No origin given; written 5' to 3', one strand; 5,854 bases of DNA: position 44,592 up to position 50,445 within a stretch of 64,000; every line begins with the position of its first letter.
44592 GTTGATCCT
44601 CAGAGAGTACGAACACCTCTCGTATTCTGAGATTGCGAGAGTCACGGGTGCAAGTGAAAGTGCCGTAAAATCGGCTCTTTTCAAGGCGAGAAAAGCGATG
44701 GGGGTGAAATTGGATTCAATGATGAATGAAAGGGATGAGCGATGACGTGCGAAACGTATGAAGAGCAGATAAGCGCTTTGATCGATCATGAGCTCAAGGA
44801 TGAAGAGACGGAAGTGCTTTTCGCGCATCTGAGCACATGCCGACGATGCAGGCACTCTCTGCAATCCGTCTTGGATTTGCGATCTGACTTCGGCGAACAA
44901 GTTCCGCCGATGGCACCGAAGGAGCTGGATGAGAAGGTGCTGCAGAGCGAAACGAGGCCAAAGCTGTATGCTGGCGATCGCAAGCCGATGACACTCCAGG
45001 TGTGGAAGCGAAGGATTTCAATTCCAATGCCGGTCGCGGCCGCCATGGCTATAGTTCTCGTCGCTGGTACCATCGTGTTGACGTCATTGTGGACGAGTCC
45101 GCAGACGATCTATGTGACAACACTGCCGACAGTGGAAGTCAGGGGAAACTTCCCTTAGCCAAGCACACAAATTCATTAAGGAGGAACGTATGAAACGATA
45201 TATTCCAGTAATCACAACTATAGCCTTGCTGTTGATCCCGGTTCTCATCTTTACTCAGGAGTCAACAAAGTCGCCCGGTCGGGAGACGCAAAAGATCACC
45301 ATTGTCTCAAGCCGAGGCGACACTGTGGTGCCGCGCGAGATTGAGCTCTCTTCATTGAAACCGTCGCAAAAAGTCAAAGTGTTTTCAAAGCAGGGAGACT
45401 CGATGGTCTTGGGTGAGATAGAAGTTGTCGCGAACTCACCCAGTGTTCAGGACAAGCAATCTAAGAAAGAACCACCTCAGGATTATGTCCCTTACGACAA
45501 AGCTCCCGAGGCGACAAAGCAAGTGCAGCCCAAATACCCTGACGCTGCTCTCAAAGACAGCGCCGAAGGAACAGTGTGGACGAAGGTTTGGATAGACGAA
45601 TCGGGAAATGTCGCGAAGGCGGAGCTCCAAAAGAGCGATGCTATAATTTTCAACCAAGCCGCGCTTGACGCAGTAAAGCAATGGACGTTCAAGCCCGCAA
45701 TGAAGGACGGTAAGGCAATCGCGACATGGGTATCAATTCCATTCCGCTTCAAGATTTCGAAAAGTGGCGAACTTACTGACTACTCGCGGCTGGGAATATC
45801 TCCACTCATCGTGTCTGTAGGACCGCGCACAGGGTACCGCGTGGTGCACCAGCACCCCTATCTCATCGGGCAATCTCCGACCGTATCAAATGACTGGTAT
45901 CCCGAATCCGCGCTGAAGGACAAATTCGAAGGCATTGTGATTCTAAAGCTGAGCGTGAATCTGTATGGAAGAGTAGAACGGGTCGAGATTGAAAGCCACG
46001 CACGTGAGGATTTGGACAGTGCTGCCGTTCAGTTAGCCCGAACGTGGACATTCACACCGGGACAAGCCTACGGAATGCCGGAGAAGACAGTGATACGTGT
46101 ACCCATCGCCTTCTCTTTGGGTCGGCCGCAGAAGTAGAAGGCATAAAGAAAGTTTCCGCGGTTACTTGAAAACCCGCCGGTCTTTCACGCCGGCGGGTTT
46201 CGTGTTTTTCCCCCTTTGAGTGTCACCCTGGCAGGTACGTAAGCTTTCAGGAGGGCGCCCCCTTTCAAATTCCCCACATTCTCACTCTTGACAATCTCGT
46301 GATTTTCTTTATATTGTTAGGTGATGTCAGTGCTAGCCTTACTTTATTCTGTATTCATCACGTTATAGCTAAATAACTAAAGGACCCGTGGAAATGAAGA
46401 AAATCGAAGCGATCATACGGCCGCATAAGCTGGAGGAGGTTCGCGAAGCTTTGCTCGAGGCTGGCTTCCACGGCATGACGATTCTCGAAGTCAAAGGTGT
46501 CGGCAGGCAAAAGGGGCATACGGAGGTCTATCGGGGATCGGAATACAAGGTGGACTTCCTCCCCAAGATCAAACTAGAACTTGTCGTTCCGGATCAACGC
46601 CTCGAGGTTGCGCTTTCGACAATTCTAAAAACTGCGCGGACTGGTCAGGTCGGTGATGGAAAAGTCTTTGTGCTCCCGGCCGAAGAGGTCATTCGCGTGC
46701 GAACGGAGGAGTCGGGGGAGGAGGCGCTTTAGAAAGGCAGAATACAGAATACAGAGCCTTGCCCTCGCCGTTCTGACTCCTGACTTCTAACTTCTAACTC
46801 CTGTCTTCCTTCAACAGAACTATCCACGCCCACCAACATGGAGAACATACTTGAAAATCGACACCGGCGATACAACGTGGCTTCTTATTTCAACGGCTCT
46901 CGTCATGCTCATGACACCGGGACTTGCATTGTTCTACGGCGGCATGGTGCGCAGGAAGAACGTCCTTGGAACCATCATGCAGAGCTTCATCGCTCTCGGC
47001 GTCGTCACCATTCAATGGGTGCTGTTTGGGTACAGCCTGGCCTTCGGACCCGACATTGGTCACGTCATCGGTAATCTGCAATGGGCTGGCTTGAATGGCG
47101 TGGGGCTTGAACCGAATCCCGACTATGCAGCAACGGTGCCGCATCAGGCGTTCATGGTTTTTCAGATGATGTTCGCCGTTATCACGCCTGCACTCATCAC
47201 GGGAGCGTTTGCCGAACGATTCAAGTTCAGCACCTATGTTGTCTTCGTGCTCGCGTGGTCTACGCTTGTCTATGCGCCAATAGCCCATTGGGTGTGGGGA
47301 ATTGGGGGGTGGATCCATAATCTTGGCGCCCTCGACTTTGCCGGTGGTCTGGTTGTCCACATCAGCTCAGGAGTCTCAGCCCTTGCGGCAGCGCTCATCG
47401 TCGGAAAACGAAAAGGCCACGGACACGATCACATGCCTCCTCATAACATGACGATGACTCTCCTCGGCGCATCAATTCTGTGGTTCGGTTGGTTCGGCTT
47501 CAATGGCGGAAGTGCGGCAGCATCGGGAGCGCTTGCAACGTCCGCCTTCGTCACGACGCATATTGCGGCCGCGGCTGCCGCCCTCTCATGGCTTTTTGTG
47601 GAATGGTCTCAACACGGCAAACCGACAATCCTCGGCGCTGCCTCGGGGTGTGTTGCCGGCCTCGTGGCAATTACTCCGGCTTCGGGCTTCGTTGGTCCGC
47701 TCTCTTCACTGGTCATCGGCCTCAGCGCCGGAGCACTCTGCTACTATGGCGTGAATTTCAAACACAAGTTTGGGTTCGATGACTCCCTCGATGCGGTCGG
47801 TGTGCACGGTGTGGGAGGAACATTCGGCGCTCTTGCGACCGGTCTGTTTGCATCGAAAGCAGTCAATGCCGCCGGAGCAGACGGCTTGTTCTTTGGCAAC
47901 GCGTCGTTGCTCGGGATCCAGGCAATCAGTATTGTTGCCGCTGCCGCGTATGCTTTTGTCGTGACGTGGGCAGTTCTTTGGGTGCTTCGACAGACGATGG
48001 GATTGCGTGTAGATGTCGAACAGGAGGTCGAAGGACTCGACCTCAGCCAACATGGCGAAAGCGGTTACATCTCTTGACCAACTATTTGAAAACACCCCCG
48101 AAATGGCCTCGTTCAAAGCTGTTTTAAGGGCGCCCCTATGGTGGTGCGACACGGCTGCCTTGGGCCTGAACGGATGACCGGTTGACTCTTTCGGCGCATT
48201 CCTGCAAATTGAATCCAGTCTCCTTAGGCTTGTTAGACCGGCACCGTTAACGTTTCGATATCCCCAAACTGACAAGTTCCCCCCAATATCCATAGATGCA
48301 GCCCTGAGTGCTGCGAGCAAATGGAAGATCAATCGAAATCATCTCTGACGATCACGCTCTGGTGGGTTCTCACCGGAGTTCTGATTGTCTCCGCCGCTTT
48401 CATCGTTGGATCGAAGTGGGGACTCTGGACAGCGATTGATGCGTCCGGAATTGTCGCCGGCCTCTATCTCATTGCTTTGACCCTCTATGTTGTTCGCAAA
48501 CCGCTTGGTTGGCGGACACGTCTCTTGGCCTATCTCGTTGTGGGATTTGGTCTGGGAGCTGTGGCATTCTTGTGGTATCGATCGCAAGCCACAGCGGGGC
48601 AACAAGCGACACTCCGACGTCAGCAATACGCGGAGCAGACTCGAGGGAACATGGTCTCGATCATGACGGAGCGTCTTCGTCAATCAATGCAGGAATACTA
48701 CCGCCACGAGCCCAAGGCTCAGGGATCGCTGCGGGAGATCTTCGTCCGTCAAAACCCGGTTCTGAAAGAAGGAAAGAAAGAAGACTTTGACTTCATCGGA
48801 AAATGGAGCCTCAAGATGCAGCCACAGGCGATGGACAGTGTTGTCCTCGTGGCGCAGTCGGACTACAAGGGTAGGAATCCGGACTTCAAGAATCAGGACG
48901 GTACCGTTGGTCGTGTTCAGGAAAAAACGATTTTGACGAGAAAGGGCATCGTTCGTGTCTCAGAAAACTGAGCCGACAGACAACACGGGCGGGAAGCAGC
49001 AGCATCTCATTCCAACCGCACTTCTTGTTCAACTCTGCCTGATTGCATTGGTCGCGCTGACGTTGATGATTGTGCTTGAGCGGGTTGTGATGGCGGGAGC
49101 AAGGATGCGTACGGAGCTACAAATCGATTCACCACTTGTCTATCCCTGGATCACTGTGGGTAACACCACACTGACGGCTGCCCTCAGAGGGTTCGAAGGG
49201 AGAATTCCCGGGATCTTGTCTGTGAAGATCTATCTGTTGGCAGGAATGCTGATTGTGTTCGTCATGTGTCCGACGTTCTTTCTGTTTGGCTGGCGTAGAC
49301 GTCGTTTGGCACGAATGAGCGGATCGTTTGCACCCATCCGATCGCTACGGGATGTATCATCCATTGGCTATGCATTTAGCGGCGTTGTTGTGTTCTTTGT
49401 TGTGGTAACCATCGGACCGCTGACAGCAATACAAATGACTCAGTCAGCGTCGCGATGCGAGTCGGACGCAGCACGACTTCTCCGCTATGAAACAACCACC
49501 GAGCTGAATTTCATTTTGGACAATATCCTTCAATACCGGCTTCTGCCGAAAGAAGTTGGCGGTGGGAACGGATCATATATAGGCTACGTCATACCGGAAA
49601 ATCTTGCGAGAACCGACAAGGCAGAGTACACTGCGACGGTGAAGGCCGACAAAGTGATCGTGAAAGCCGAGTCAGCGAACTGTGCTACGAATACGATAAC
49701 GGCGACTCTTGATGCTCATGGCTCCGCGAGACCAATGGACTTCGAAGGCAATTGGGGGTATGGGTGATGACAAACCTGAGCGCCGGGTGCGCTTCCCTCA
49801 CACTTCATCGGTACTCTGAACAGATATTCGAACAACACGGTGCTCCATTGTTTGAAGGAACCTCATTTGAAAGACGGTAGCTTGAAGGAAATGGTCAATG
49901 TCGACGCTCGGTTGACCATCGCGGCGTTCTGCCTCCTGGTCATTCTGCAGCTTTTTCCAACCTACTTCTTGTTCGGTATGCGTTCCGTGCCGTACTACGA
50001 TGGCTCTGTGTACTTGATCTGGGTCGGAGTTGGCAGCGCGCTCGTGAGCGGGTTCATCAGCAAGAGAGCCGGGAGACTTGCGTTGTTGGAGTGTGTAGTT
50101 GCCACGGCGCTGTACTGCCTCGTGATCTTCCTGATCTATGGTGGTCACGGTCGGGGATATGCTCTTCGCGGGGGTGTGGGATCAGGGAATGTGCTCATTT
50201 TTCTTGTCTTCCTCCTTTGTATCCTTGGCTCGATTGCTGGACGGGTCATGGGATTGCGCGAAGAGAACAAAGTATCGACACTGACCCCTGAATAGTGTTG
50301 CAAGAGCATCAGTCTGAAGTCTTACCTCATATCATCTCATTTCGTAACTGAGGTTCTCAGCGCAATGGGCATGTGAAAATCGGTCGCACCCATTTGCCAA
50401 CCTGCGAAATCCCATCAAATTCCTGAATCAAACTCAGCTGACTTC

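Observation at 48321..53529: Anciently duplicated three-gene membrane module (A-B-C twice), one copy headed by an ECF sigma/anti-sigma pair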

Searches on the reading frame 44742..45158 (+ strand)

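Call 42: search_protein_families(library=pfam, proteins=[window:44742-45158:+], max_evalue=0.1)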
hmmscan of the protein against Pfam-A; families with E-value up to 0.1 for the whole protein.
window:44742-45158:+ (138 aa): 2 families
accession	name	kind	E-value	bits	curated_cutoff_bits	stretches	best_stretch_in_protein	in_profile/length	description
PF13490.11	zf-HC2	-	1.8e-08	34.7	22.2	1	3-37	1-35/35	Putative zinc-finger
PF03872.18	RseA_N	-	0.088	13.8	24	0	7-38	3-31/87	Anti sigma-E protein RseA, N-terminal domain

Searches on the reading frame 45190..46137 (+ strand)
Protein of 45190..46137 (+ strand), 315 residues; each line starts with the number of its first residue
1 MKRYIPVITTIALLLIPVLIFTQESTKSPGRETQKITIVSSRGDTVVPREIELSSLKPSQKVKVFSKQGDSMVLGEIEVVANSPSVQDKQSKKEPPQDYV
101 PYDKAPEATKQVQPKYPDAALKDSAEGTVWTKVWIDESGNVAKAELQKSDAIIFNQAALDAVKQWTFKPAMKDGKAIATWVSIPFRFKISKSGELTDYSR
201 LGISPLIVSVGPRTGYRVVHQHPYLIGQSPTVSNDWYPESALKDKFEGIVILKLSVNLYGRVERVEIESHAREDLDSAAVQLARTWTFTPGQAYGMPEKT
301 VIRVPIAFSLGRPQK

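Call 42: search_protein_families(library=pfam, proteins=[window:45190-46137:+], max_evalue=0.1)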
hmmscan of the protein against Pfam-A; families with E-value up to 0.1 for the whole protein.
window:45190-46137:+ (315 aa): 2 families
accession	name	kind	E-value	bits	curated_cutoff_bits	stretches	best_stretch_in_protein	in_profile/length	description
PF03544.19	TonB_C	-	4.2e-34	117.3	24.6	2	113-189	2-79/79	Gram-negative bacterial TonB protein C-terminal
PF13103.11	TonB_2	-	0.011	16.3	22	1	111-184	11-84/85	TonB C terminal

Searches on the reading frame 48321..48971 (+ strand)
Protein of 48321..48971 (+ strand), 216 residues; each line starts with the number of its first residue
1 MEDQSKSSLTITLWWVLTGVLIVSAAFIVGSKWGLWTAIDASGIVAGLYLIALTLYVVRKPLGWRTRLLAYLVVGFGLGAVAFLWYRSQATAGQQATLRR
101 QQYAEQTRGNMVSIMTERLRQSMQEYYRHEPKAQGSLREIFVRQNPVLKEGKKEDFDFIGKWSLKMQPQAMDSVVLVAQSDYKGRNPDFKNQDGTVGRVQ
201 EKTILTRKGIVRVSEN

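Call 7: search_protein_families(library=pfam, proteins=[window:48321-48971:+], max_evalue=1)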
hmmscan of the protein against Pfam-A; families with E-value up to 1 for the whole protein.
window:48321-48971:+ (216 aa): 2 families
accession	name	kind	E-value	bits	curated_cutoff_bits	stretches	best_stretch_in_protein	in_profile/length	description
PF23933.1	DUF7269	-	0.11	13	29.1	1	47-142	2-99/162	Family of unknown function (DUF7269)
PF00804.31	Syntaxin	-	0.14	12.3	26.7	1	99-150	82-135/157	Syntaxin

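Call 8: search_protein_families(library=ncbifam, proteins=[window:48321-48971:+], max_evalue=1)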
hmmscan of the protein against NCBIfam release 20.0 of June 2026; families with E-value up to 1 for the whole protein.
window:48321-48971:+ (216 aa): 0 families

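Call 31: find_homologous_proteins(query=window:48321-48971:+, max_evalue=0.001)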
Query window:48321-48971:+ (216 aa): 9 proteins with E <= 0.001 among 431 candidates.
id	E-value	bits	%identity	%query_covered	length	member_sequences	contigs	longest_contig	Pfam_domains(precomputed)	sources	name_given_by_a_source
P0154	1.2e-137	474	100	100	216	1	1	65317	-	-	-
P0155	3.5e-119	414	86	100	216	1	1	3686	-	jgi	jgi:hypothetical protein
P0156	5.3e-115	400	84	100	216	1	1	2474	-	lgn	-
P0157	9.2e-115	399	86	100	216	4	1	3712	-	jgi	jgi:hypothetical protein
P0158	2.3e-114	398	83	100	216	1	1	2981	-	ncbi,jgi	jgi:hypothetical protein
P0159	7.2e-111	386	81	100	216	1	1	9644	-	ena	-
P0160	1.3e-105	369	79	100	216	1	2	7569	-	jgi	jgi:hypothetical protein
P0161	9.5e-102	357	77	100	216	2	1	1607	-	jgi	jgi:hypothetical protein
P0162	8.5e-60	220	50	100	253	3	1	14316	-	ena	-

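Call 36: find_encoding_contigs(protein=P0162, flank=10000, max_places=2)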
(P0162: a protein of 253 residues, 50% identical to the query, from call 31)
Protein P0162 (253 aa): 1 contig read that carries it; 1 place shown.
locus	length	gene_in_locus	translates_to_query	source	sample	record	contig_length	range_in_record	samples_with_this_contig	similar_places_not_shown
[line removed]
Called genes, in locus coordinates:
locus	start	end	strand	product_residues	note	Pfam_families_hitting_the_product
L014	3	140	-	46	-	?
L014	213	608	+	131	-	PF08281:Sigma70_r4_2, PF04545:Sigma70_r4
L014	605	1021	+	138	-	PF13490:zf-HC2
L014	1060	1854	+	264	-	PF03544:TonB_C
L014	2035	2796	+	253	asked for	-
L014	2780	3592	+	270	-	-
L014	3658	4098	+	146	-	-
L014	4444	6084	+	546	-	PF00578:AhpC-TSA, PF08534:Redoxin, PF00085:Thioredoxin (weak), PF13905:Thioredoxin_8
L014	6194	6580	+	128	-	-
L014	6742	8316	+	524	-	PF04389:Peptidase_M28, PF01546:Peptidase_M20 (weak)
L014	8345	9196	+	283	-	PF19777:DUF6263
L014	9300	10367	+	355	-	PF13620:CarboxypepD_reg, PF13715:CarbopepD_reg_2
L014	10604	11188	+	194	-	PF04542:Sigma70_r2, PF08281:Sigma70_r4_2, PF04545:Sigma70_r4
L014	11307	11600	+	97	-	PF01541:GIY-YIG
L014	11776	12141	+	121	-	PF13490:zf-HC2 (weak)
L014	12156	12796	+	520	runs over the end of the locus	-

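Call 37: find_encoding_contigs(protein=P0159, flank=10000, max_places=2)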
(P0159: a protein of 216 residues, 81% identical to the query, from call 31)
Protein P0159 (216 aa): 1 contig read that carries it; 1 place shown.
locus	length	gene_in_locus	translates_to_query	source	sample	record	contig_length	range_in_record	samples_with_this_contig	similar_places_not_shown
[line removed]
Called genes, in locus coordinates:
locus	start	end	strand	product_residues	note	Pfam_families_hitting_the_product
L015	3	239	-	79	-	?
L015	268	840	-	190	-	PF03352:Adenine_glyco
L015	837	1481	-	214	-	-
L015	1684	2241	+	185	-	PF04542:Sigma70_r2, PF08281:Sigma70_r4_2, PF04545:Sigma70_r4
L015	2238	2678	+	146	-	PF13490:zf-HC2 (weak)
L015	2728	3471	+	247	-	PF03544:TonB_C, PF13396:PLDc_N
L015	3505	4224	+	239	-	PF03544:TonB_C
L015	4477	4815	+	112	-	PF00543:P-II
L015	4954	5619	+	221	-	PF00909:Ammonium_transp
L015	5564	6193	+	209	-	PF00909:Ammonium_transp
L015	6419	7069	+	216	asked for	-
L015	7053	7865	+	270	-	-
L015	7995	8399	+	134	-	-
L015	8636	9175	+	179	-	PF04542:Sigma70_r2, PF08281:Sigma70_r4_2, PF04545:Sigma70_r4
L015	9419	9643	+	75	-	?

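Call 77: search_protein_families(library=padloc, proteins=[window:48321-48971:+], max_evalue=0.01)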
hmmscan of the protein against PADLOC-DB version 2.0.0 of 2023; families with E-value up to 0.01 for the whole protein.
window:48321-48971:+ (216 aa): 0 families

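Call 78: search_protein_families(library=phrogs, proteins=[window:48321-48971:+], max_evalue=0.01)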
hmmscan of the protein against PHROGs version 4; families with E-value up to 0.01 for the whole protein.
window:48321-48971:+ (216 aa): 0 families

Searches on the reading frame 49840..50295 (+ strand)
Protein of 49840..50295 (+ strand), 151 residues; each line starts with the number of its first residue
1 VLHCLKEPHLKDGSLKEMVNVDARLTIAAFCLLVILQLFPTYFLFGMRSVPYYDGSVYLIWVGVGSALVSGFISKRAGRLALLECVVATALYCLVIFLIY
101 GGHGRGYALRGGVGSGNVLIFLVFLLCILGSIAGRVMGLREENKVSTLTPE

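Call 7: search_protein_families(library=pfam, proteins=[window:49840-50295:+], max_evalue=1)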
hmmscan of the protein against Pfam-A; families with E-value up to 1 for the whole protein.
window:49840-50295:+ (151 aa): 1 family
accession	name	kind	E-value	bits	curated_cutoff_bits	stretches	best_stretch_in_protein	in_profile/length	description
PF19066.5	P9_TM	-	0.4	10.9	25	1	12-46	23-57/69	Minor capsid protein P9 transmembrane helices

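Call 8: search_protein_families(library=ncbifam, proteins=[window:49840-50295:+], max_evalue=1)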
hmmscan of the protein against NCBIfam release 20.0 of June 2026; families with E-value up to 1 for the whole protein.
window:49840-50295:+ (151 aa): 1 family
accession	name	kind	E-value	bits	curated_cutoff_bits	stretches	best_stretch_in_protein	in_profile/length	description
NF045580.1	symport_access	equivalog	0.37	11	35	1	118-140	7-29/33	symporter small accessory protein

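Call 77: search_protein_families(library=padloc, proteins=[window:49891-50295:+], max_evalue=0.01)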
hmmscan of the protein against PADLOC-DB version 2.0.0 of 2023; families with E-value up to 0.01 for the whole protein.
window:49891-50295:+ (134 aa): 0 families

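Call 78: search_protein_families(library=phrogs, proteins=[window:49891-50295:+], max_evalue=0.01)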
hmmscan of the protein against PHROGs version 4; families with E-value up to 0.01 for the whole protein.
window:49891-50295:+ (134 aa): 0 families
